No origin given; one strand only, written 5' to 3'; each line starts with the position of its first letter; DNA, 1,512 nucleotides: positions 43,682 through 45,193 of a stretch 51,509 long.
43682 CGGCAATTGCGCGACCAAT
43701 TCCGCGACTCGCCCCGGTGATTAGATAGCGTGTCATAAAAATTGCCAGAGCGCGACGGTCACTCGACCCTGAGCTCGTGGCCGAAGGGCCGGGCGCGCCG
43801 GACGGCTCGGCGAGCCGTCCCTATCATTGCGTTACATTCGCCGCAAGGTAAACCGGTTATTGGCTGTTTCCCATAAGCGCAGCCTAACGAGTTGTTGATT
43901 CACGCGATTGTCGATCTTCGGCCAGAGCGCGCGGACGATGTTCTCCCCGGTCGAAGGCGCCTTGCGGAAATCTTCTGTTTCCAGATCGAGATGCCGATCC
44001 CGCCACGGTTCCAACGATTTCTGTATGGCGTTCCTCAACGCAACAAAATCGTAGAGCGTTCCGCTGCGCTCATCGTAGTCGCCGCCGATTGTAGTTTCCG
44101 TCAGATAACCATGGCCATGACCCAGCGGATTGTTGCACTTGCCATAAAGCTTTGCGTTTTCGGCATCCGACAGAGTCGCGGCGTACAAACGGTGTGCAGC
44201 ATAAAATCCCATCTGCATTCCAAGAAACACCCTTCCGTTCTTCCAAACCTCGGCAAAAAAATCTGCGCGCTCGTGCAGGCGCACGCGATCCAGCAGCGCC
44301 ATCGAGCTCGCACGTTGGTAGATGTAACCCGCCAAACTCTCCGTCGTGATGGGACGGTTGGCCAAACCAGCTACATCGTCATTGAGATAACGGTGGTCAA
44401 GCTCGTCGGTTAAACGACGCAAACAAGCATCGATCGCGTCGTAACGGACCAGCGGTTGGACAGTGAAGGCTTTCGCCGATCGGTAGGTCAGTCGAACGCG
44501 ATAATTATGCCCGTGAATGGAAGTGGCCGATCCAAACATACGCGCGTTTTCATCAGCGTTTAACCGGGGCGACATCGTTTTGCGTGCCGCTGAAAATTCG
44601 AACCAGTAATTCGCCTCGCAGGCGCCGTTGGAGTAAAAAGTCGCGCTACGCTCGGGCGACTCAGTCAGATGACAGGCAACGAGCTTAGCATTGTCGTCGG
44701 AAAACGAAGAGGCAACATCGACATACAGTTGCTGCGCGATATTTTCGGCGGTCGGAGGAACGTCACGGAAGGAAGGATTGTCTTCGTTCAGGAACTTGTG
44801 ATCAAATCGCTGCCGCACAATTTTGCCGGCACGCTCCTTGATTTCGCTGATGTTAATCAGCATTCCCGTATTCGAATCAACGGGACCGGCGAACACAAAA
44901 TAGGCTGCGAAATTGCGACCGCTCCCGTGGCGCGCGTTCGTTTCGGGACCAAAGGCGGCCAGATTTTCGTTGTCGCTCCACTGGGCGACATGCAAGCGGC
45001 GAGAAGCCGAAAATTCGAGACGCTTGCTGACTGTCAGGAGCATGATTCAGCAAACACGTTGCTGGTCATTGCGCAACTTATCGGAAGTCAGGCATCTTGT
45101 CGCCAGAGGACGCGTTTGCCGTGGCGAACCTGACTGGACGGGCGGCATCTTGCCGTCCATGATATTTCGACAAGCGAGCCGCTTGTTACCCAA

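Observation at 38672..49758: Phe/Tyr catabolism genes share one neighbourhood with a complete-looking de novo tetrahydrobiopterin (BH4) pathway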

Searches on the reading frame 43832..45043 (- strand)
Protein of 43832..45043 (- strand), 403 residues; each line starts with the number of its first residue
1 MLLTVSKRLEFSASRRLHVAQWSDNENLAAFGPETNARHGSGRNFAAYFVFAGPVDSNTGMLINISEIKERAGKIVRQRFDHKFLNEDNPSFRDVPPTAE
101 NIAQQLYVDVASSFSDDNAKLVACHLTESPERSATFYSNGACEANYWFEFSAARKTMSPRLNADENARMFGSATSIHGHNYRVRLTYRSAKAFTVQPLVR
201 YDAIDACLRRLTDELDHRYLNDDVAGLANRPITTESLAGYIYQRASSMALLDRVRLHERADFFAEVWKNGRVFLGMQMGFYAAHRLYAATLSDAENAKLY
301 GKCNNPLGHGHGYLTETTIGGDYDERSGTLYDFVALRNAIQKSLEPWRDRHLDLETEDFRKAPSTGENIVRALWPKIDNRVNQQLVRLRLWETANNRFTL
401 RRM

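Call 3: search_protein_families(library=pfam, proteins=[window:43832-45043:-], max_evalue=0.01)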
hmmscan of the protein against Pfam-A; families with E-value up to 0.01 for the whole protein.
window:43832-45043:- (403 aa): 1 family
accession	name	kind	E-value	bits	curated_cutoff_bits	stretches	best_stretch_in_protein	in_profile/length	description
PF01242.24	PTPS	-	6.1e-62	207.4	22.4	3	278-401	6-119/121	6-pyruvoyl tetrahydropterin synthase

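Call 4: search_protein_families(library=ncbifam, proteins=[window:43832-45043:-], max_evalue=0.01)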
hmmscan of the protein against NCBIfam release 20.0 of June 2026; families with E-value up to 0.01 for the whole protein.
window:43832-45043:- (403 aa): 3 families
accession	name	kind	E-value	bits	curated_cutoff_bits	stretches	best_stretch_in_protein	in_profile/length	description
TIGR00039.1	6PTHBS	subfamily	4.5e-36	123.9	125.5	3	4-132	3-115/124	6-pyruvoyl tetrahydropterin synthase/6-carboxytetrahydropterin synthase family protein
TIGR03367.1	queuosine_QueD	equivalog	1.3e-31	108.9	89.25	3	173-244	21-89/92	6-carboxytetrahydropterin synthase QueD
TIGR03112.1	6_pyr_pter_rel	hypoth_equivalog_domain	1.1e-13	51.5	69.35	1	55-133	33-109/113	6-pyruvoyl tetrahydropterin synthase-related domain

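Call 8: find_homologous_proteins(query=window:43832-45043:-)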
Query window:43832-45043:- (403 aa): 2817 proteins with E <= 0.001 among 6635 candidates; the best 120 are listed.
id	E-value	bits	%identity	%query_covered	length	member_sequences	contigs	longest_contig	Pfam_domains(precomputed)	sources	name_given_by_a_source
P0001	2.2e-273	924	100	100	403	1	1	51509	PF01242.25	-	-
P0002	4.1e-242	821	89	100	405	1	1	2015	PF01242.25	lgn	-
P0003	3.2e-238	808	88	100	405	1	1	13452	PF01242.25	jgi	jgi:6-pyruvoyltetrahydropterin/6-carboxytetrahydropterin synthase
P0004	3.8e-238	808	88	100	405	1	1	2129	PF01242.25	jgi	jgi:6-pyruvoyltetrahydropterin/6-carboxytetrahydropterin synthase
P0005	8.9e-238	807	88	100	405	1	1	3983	PF01242.25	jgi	jgi:6-pyruvoyltetrahydropterin/6-carboxytetrahydropterin synthase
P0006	7.7e-237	804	88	100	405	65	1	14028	PF01242.25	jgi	jgi:6-pyruvoyltetrahydropterin/6-carboxytetrahydropterin synthase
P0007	1.4e-236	803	88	100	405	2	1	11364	PF01242.25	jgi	jgi:6-pyruvoyltetrahydropterin/6-carboxytetrahydropterin synthase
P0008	4.6e-236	801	88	100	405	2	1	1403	PF01242.25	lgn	-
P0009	5.2e-236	801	86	100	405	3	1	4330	PF01242.25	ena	-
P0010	6.9e-236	801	87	100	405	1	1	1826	PF01242.25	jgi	jgi:6-pyruvoyltetrahydropterin/6-carboxytetrahydropterin synthase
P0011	8.6e-236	800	88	100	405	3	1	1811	PF01242.25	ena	-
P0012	1.2e-235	800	87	100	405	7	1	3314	PF01242.25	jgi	jgi:6-pyruvoyltetrahydropterin/6-carboxytetrahydropterin synthase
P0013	1.3e-235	800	87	100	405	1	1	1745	PF01242.25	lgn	-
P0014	1.7e-235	799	88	100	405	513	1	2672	PF01242.25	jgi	jgi:6-pyruvoyltetrahydropterin/6-carboxytetrahydropterin synthase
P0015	2.6e-235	799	87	100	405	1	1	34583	PF01242.25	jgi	jgi:6-pyruvoyltetrahydropterin/6-carboxytetrahydropterin synthase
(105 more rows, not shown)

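Call 12: search_solved_structures(query=window:43832-45043:-, max_evalue=0.001, show_alignments=3)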
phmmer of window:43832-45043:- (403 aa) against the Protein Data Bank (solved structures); distinct sequences matched with E-value up to 0.001: 8.
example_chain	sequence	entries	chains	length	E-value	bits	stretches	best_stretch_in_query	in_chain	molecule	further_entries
3i2b_A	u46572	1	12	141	9.6e-22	80.7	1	275-397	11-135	6-pyruvoyl tetrahydrobiopterin synthase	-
2g64_A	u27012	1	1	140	2e-21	79.7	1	279-401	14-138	Putative 6-pyruvoyl tetrahydrobiopterin synthase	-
1b66_A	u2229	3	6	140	3.4e-20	75.6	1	272-397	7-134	6-PYRUVOYL TETRAHYDROPTERIN SYNTHASE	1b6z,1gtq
4ntm_A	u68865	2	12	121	6.2e-06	28.7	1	176-247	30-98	6-carboxy-5,6,7,8-tetrahydropterin synthase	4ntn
2oba_A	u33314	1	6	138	1.1e-05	27.8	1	175-260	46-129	Probable 6-pyruvoyl tetrahydrobiopterin synthase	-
3qn0_A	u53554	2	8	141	1.7e-05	27.3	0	176-247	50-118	6-carboxy-5,6,7,8-tetrahydropterin synthase | 6-pyruvoyl tetrahydrobiopterin synthase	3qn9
4ntk_A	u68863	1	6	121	0.00026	23.4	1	173-247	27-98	6-carboxy-5,6,7,8-tetrahydropterin synthase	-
3qna_A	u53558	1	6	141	0.00039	22.8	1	173-247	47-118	6-carboxy-5,6,7,8-tetrahydropterin synthase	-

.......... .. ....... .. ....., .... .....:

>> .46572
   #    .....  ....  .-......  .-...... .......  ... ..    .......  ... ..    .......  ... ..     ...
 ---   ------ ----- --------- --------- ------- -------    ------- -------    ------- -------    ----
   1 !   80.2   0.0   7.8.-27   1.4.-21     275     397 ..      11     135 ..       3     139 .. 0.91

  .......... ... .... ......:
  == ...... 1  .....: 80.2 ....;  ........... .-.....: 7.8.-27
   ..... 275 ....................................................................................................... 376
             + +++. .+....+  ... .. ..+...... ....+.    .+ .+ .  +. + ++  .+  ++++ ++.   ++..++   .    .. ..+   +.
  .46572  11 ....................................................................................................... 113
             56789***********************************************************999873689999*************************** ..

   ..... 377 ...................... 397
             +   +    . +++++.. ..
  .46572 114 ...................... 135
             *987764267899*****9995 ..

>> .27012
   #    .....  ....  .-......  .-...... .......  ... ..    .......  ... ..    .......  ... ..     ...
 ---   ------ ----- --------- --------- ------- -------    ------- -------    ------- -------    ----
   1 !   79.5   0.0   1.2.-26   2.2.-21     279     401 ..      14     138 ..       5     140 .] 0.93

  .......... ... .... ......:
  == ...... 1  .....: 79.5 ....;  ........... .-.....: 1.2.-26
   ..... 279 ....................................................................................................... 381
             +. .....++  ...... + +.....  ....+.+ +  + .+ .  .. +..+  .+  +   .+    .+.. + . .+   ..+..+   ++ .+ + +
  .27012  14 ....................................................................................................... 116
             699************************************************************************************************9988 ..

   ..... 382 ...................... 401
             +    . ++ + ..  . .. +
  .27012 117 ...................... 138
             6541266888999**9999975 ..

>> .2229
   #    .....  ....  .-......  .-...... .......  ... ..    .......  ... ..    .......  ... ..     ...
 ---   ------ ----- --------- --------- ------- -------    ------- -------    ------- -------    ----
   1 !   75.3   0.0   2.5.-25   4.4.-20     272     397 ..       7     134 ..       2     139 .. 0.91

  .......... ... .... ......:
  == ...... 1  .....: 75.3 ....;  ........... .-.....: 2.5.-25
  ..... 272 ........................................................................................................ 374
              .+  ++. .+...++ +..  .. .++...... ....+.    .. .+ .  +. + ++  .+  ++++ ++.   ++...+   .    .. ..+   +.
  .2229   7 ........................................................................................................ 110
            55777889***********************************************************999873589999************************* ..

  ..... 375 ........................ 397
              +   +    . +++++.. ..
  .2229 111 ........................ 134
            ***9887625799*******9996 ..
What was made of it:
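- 43832..44233 (-): PTPS module 3 (aa 271-403, plus the stop codon). This is the catalytic PTPS-II-type module, with His284, Cys303-x5-His309-Gly-His311, Glu367 and Glu392. The best PDB sequence hits are human, C. elegans and rat PTPS at E = 1e-21 to 3e-20 (call 12).
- Module 2 gives weak hits to E. coli QueD structures (call 12).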

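Call 14: find_related_loci(query=window:43832-45043:-, collection=genome_contigs, flank=10000)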
Query window:43832-45043:- (403 aa) in genome_contigs; peptide patterns used: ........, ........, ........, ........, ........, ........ (x = any residue, [..] = any of these).
340 stretches matched a pattern; 309 encode a relative of the query (tblastn E <= 1e-3); the best 80 are kept; 80 distinct loci.
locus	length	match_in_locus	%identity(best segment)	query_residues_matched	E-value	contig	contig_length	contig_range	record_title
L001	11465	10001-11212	88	1-402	0e+0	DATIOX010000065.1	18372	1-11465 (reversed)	MAG TPA_asm: Candidatus Dormiibacterota bacterium isolate SMAG_U15835 k141_827182, whole genome shotgun sequence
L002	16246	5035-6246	86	1-402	0e+0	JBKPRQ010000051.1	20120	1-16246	MAG: Verrucomicrobiota bacterium isolate GS_EKS_MAG_00045 GS_EKS_000003195092, whole genome shotgun sequence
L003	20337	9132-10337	86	1-402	0e+0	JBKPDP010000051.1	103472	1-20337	MAG: Verrucomicrobiota bacterium isolate GB_EKS_MAG_00021 GB_EKS_000000650069, whole genome shotgun sequence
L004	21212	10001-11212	85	1-402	0e+0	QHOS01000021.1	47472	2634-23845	MAG: Verrucomicrobia bacterium isolate AV47 14_0929_09_40cm_scaffold_152_curated, whole genome shotgun sequence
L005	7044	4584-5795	86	1-402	0e+0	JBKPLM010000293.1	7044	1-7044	MAG: Verrucomicrobiota bacterium isolate GS_HAYS_MAG_00092 GS_HAYS_000002270119, whole genome shotgun sequence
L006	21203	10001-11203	86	1-399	0e+0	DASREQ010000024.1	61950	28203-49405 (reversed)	MAG TPA_asm: Candidatus Udaeobacter sp. isolate SMAG_U10010 k141_2148217, whole genome shotgun sequence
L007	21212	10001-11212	86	1-402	0e+0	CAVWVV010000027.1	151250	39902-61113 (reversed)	MAG: uncultured Verrucomicrobiae bacterium isolate MFD00822.bin.1.79 genome assembly, contig: contig_70597, whole genome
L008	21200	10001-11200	87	1-398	0e+0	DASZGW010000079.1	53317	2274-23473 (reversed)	MAG TPA_asm: Candidatus Udaeobacter sp. isolate SMAG_U6559 k141_2391336, whole genome shotgun sequence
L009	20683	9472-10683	85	1-402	0e+0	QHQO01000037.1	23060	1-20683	MAG: Verrucomicrobia bacterium isolate AV125 14_1009_02_30cm_scaffold_655_curated, whole genome shotgun sequence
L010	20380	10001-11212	85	1-402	0e+0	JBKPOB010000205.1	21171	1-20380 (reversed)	MAG: Verrucomicrobiota bacterium isolate GS_HAYS_MAG_00025 GS_HAYS_000000387430, whole genome shotgun sequence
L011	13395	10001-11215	86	1-403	0e+0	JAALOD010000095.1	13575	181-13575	MAG: Candidatus Udaeobacter sp. isolate AEW3 Udaeo2_95, whole genome shotgun sequence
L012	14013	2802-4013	85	1-402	0e+0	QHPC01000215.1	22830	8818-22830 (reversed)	MAG: Verrucomicrobia bacterium isolate AV38 14_0927_05_40cm_scaffold_9754_curated, whole genome shotgun sequence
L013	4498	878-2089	85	1-402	0e+0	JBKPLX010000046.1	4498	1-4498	MAG: Verrucomicrobiota bacterium isolate GS_HAYS_MAG_00081 GS_HAYS_000002406462, whole genome shotgun sequence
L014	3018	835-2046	84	1-402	0e+0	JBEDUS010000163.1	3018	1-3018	MAG: Candidatus Udaeobacter sp. isolate Bin.004.forest_FP4 k127_4117397, whole genome shotgun sequence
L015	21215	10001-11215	85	1-403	0e+0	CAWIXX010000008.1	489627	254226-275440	MAG: uncultured Verrucomicrobiae bacterium isolate MFD05841.bin.2.124 genome assembly, contig: contig_40931, whole genom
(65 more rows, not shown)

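Call 20: search_protein_representatives(protein=window:43832-45043:-)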
Query: 403 residues. Proteins with E-value up to 0.001 (for the whole library): 2510; up to 1e-10: 830; up to 1e-30: 101. The best 150 are listed.
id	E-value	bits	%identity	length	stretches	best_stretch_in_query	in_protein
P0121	8.2e-126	436.5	50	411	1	1-402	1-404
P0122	7.8e-116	403.7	49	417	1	3-403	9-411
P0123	2.6e-102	359.2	62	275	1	126-403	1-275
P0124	2.8e-98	345.9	42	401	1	1-401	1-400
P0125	6.0e-93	328.4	62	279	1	27-264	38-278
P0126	2.9e-91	322.8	56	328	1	56-340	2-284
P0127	3.7e-87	309.3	49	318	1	97-402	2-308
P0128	2.1e-83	296.9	70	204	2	166-295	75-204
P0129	5.9e-81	288.9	38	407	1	1-402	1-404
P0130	2.1e-77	277.2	74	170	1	1-170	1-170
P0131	5.8e-77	275.7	54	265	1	1-268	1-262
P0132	2.7e-72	260.4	38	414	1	3-402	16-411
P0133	1.5e-71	258.0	36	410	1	1-400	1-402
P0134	5.0e-69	249.6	64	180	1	227-402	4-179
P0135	5.8e-69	249.4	59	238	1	103-294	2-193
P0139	2.8e-58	214.2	36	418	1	5-400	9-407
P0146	1.8e-52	195.1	32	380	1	2-401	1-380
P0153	8.3e-47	176.5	32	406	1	6-389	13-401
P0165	1.4e-43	165.9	40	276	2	253-398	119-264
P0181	1.7e-39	152.4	32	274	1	147-399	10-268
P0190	2.4e-37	145.3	37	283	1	149-398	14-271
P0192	5.7e-37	144.1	38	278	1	150-399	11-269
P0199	1.5e-35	139.4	36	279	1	149-395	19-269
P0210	2.3e-32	128.9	33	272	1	148-375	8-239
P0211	3.0e-32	128.5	38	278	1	146-398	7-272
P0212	4.6e-32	127.9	30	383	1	3-401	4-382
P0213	5.0e-32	127.8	35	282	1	151-400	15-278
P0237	5.6e-29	117.8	31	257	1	154-399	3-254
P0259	2.0e-27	112.7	35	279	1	169-400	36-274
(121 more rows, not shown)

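Call 21: list_cluster_members(proteins=[P0121, P0122, P0124, P0129, P0132, P0133, P0139, P0146, P0153, P0212])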
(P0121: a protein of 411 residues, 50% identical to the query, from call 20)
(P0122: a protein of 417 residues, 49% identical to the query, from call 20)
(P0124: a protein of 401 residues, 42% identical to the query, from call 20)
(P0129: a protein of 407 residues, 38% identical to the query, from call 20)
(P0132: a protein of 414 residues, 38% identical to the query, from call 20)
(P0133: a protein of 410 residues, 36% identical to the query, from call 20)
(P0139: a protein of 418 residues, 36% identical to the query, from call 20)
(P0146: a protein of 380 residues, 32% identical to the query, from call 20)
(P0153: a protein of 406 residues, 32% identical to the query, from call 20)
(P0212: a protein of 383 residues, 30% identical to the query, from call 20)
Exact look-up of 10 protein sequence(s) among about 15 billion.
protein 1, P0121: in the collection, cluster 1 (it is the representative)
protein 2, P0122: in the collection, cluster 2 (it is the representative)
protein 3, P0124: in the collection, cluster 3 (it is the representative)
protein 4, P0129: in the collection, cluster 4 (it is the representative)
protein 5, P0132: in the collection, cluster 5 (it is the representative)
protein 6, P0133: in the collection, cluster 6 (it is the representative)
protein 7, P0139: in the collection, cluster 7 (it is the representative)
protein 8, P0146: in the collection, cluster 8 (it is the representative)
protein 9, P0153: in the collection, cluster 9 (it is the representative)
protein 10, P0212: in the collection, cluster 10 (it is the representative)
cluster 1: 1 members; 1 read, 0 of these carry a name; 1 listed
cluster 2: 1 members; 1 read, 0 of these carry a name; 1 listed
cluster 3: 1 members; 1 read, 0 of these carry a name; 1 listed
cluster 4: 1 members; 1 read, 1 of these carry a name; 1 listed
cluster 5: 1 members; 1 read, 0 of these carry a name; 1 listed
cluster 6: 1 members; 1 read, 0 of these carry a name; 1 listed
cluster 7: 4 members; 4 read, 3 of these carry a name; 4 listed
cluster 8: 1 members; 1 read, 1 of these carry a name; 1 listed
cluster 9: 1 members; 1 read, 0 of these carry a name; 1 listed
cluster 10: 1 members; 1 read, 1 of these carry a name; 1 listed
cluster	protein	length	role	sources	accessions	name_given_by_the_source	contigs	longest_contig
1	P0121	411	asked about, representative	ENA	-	-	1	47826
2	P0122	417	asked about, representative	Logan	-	-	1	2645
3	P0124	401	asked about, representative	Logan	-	-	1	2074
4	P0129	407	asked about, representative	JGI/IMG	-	6-pyruvoyltetrahydropterin/6-carboxytetrahydropterin synthase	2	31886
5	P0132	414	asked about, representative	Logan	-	-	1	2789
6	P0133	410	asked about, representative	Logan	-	-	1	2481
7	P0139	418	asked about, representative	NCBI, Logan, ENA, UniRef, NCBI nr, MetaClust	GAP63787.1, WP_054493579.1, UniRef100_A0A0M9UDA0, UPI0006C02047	6-pyruvoyltetrahydropterin/6-carboxytetrahydropterin synthase [Ardenticatena maritima] | 6-carboxy-5,6,7,8-tetrahydropterin synthase n=1 Tax=Ardenticatena maritima TaxID=872965 ... | 6-carboxytetrahydropterin synthase [Ardenticatena maritima]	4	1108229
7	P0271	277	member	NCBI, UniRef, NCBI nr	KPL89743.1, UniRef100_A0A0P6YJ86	hypothetical protein SE16_00980 [Ardenticatena maritima] | 6-carboxy-5,6,7,8-tetrahydropterin synthase n=1 Tax=Ardenticatena maritima TaxID=872965 ...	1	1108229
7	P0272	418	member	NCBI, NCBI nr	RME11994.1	MAG: hypothetical protein D6802_05445 [Ardenticatenia bacterium]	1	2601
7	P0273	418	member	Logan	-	-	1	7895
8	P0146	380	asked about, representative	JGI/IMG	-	6-pyruvoyltetrahydropterin/6-carboxytetrahydropterin synthase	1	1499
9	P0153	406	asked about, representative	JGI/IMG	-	-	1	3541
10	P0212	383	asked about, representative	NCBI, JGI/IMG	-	6-pyruvoyl-tetrahydropterin synthase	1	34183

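Call 22: find_encoding_contigs(protein=P0139, flank=10000, max_places=2)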
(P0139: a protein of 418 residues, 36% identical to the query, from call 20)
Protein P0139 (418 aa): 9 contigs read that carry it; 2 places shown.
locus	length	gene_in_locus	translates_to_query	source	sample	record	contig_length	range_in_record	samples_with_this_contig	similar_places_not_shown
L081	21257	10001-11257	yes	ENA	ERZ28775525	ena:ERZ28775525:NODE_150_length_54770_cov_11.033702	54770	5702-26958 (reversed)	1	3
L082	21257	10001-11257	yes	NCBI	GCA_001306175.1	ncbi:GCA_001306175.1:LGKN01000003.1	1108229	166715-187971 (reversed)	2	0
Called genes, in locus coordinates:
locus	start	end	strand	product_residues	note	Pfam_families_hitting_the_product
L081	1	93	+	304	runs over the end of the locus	-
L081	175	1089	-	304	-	PF00296:Bac_luciferase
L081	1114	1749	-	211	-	PF01205:Impact_N, PF09186:DUF1949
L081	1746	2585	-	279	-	PF13478:XdhC_C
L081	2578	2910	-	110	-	PF02625:XdhC_CoxI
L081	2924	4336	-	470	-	PF21922:PBP_dimer_2, PF00905:Transpeptidase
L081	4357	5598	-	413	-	PF00364:Biotin_lipoyl, PF25973:BSH_CzcB (faint), PF02817:E3_binding, PF00198:2-oxoacid_dh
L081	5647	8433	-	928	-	PF16078:2-oxogl_dehyd_N, PF00676:E1_dh, PF02779:Transket_pyr, PF16870:OxoGdeHyase_C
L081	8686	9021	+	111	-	-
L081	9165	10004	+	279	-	PF01066:CDP-OH_P_transf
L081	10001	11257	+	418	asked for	PF01242:PTPS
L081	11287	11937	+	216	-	PF01227:GTP_cyclohydroI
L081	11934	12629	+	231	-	PF00106:adh_short, PF01370:Epimerase (weak), PF08659:KR, PF13460:NAD_binding_10 (weak), PF13561:adh_short_C2, PF08643:DUF1776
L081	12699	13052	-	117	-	PF03966:Trm112p (weak)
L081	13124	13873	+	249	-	-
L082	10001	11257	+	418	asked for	PF01242:PTPS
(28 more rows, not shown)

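Call 23: find_encoding_contigs(protein=P0121, flank=10000, max_places=2)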
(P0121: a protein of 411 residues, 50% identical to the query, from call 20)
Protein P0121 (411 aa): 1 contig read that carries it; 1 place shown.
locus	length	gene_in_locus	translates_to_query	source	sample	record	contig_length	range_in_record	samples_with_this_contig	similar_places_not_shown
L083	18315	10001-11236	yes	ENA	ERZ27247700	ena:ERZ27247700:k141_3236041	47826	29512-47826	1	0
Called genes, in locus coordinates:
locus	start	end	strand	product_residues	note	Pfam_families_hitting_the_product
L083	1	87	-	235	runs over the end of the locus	PF02463:SMC_N (faint), PF00005:ABC_tran, PF13304:AAA_21 (faint)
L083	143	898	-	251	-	PF00005:ABC_tran, PF13304:AAA_21 (faint), PF12399:BCA_ABC_TP_C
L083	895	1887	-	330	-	PF02653:BPD_transp_2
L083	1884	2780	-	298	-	PF02653:BPD_transp_2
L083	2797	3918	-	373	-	PF13433:Peripla_BP_5, PF13458:Peripla_BP_6, PF01094:ANF_receptor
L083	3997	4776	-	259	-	-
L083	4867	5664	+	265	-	-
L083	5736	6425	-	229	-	PF02683:DsbD_TM, PF13386:DsbD_2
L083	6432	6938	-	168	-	-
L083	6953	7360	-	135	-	PF08859:DGC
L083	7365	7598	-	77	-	PF13192:Thioredoxin_3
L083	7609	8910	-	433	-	PF03773:ArsP_1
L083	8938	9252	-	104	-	PF12840:HTH_20 (weak), PF01022:HTH_5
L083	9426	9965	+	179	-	PF01227:GTP_cyclohydroI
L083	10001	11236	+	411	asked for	PF01242:PTPS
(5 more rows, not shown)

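Call 24: find_encoding_contigs(protein=P0129, flank=10000, max_places=2)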
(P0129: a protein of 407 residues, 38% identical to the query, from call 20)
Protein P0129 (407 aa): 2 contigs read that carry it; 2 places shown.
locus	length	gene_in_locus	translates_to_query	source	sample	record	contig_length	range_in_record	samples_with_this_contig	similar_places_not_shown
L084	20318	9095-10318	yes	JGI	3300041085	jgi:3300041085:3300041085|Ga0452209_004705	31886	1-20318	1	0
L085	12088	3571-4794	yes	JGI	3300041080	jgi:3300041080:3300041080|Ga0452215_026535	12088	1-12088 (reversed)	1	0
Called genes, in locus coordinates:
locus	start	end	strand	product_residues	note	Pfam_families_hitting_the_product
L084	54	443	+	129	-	PF07238:PilZ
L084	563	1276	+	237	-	PF22544:HYDIN_VesB_CFA65-like_Ig, PF07610:DUF1573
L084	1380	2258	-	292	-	PF19783:DUF6268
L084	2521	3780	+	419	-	PF00924:MS_channel_2nd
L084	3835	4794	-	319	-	PF01073:3Beta_HSD, PF01370:Epimerase, PF02719:Polysacc_synt_2 (faint), PF04321:RmlD_sub_bind, PF07993:NAD_binding_4 (faint), PF16363:GDP_Man_Dehyd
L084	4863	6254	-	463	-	PF18195:GatD_N, PF00710:Asparaginase, PF17763:Asparaginase_C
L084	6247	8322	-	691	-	PF02934:GatB_N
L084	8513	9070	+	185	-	PF01227:GTP_cyclohydroI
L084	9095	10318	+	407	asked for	PF01242:PTPS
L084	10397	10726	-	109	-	PF01329:Pterin_4a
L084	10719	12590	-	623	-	PF00351:Biopterin_H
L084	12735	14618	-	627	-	PF16177:ACAS_N, PF00501:AMP-binding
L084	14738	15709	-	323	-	PF01613:Flavin_Reduct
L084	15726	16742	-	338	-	PF01557:FAA_hydrolase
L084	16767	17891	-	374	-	PF00155:Aminotran_1_2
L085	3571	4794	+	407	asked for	PF01242:PTPS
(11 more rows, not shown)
